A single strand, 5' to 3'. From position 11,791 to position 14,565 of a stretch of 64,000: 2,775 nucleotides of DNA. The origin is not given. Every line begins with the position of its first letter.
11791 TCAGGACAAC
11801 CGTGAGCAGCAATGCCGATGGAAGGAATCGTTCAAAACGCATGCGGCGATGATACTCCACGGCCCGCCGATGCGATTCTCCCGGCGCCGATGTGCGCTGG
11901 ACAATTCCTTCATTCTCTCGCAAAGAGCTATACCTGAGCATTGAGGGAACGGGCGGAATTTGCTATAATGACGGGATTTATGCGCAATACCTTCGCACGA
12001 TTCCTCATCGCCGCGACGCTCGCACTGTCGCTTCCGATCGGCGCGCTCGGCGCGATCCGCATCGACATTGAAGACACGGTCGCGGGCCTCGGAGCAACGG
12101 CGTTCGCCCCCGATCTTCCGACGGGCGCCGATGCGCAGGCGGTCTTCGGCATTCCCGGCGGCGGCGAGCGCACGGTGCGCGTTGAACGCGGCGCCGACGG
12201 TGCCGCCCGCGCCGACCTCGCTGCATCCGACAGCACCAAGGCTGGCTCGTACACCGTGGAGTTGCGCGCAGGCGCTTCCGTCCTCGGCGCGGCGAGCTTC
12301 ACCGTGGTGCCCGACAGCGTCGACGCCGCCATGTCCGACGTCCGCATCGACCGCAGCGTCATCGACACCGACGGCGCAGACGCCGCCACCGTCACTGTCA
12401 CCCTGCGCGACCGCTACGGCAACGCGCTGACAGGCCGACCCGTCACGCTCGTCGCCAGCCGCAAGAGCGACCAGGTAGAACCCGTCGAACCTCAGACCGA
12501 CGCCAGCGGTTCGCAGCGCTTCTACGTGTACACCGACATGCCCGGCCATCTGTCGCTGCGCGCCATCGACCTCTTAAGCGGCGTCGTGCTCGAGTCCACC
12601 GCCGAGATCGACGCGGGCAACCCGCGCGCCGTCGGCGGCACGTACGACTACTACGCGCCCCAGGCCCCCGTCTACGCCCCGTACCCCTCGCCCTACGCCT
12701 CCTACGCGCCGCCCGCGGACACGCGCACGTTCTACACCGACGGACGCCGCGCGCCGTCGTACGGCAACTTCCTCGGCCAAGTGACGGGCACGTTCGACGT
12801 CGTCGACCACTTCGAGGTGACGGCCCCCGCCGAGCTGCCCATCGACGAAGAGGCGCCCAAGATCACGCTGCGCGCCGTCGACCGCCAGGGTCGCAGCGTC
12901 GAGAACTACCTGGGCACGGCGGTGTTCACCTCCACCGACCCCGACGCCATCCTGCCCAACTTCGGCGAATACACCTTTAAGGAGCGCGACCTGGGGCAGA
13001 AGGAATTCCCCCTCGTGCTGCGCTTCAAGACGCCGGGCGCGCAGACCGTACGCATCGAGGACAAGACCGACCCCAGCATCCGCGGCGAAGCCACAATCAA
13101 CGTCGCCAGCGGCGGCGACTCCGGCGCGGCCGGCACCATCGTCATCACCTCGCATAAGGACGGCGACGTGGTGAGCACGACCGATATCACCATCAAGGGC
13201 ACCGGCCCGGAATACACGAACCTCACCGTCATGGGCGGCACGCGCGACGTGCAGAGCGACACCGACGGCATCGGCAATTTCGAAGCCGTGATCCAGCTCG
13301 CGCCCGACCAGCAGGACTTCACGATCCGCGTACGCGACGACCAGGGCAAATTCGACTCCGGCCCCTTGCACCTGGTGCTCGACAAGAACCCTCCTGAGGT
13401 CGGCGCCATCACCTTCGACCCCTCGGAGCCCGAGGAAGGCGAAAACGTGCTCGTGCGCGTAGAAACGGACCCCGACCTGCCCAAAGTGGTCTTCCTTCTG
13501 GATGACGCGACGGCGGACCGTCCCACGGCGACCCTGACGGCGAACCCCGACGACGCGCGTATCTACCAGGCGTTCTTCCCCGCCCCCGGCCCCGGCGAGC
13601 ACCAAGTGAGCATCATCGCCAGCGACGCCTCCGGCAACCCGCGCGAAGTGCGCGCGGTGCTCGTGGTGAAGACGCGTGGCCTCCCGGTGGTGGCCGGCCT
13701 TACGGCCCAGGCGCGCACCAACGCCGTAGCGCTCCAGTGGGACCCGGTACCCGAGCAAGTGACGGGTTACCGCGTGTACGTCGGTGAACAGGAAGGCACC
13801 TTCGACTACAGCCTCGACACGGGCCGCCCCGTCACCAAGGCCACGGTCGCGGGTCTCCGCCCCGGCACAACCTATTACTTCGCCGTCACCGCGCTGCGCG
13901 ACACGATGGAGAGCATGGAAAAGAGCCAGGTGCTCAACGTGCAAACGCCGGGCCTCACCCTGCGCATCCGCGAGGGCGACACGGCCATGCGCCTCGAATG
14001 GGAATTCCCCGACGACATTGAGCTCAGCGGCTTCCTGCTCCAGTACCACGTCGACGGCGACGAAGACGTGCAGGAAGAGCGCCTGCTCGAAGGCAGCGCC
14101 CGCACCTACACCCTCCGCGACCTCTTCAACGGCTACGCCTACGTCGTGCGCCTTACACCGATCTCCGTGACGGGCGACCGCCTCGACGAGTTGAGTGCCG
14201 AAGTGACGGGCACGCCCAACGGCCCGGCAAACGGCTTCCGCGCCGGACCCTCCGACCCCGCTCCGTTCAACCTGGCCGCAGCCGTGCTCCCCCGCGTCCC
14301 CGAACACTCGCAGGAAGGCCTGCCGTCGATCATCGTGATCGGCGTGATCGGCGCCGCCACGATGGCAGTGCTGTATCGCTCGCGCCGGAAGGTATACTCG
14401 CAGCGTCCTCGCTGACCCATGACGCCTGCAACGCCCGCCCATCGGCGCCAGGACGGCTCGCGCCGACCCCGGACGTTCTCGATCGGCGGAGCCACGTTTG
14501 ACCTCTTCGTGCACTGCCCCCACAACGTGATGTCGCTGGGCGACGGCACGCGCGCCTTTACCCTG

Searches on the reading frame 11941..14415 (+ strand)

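Call 85: search_protein_families(library=pfam, proteins=[window:11941-14415:+], max_evalue=0.00001)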
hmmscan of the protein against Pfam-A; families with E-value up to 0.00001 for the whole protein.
window:11941-14415:+ (824 aa): 4 families
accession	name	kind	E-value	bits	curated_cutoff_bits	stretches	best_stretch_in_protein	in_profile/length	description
PF00041.27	fn3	-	5.1e-18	65.5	25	1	586-666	5-82/84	Fibronectin type III domain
PF02369.22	Big_1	-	8.8e-11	42.2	34.9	1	133-208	3-78/93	Bacterial Ig-like domain (group 1)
PF16656.11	Pur_ac_phosph_N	-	4.5e-06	27.6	30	0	613-663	31-87/93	Purple acid Phosphatase, N-terminal domain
PF09134.16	Invasin_D3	-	6.9e-06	26.9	33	1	128-190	1-61/98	Invasin, domain 3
